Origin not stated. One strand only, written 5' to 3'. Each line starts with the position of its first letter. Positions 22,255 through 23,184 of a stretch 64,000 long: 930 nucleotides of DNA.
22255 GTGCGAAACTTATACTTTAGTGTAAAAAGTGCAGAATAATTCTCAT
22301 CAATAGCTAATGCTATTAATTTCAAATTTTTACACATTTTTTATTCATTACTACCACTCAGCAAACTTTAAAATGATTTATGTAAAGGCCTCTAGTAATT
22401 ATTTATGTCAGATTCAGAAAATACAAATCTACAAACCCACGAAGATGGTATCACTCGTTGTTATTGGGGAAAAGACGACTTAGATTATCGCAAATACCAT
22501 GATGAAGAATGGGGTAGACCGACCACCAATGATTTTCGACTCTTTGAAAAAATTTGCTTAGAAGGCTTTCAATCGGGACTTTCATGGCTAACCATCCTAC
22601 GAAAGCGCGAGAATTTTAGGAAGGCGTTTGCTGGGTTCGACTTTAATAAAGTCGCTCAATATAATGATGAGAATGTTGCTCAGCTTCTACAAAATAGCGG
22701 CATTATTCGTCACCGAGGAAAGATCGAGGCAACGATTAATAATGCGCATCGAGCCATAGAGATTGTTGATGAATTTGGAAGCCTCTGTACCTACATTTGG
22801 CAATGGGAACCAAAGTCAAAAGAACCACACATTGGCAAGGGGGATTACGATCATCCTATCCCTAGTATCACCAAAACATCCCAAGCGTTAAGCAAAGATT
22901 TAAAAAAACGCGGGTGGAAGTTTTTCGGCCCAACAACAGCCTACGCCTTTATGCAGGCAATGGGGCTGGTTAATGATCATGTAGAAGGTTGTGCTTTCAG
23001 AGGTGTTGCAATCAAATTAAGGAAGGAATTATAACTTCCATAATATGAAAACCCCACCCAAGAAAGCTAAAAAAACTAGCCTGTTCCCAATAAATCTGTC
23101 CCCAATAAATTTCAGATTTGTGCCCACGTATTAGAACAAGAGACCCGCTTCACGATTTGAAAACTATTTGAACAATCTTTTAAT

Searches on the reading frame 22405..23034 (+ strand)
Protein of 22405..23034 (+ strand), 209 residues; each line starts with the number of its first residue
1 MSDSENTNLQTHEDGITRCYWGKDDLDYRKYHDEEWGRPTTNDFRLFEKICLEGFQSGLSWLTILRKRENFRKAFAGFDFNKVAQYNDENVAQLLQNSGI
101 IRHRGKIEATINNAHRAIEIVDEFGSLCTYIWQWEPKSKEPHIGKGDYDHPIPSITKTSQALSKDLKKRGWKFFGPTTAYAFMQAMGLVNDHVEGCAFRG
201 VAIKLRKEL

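Call 16: find_encoding_contigs(protein=window:22405-23034:+, flank=3000, max_places=10)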
Protein window:22405-23034:+ (209 aa): 7 contigs read that carry it; 6 places shown.
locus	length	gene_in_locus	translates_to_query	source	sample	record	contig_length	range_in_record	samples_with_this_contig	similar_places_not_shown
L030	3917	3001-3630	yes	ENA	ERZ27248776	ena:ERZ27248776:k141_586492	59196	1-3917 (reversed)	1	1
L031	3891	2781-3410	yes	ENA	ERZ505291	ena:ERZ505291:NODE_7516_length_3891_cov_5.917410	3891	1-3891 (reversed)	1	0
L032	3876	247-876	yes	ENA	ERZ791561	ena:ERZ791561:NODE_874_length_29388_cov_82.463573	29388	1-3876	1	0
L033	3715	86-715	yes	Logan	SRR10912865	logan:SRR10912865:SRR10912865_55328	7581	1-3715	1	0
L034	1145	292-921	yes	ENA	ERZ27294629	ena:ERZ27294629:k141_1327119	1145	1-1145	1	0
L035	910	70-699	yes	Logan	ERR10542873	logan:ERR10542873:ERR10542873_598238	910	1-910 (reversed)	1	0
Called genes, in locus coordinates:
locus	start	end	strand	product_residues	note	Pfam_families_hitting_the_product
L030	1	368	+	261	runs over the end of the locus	PF23169:HalD, PF22814:WelO5 (weak)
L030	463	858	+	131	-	PF04828:GFA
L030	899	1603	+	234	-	PF00106:adh_short, PF01370:Epimerase (weak), PF13460:NAD_binding_10 (weak), PF13561:adh_short_C2, PF23441:SDR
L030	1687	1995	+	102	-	PF19669:DUF6172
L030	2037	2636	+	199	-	PF01810:LysE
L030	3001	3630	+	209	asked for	PF03352:Adenine_glyco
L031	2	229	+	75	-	?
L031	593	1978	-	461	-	PF02878:PGM_PMM_I, PF02879:PGM_PMM_II, PF02880:PGM_PMM_III, PF00408:PGM_PMM_IV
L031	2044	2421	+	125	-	PF04246:RseC_MucC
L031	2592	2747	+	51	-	-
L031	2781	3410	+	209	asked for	PF03352:Adenine_glyco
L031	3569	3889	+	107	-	?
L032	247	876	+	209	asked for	PF03352:Adenine_glyco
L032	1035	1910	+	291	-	PF00248:Aldo_ket_red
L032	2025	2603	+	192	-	PF12917:YfbR-like, PF13023:HD_3, PF01966:HD (weak)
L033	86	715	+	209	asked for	PF03352:Adenine_glyco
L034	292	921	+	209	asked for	PF03352:Adenine_glyco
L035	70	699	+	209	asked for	PF03352:Adenine_glyco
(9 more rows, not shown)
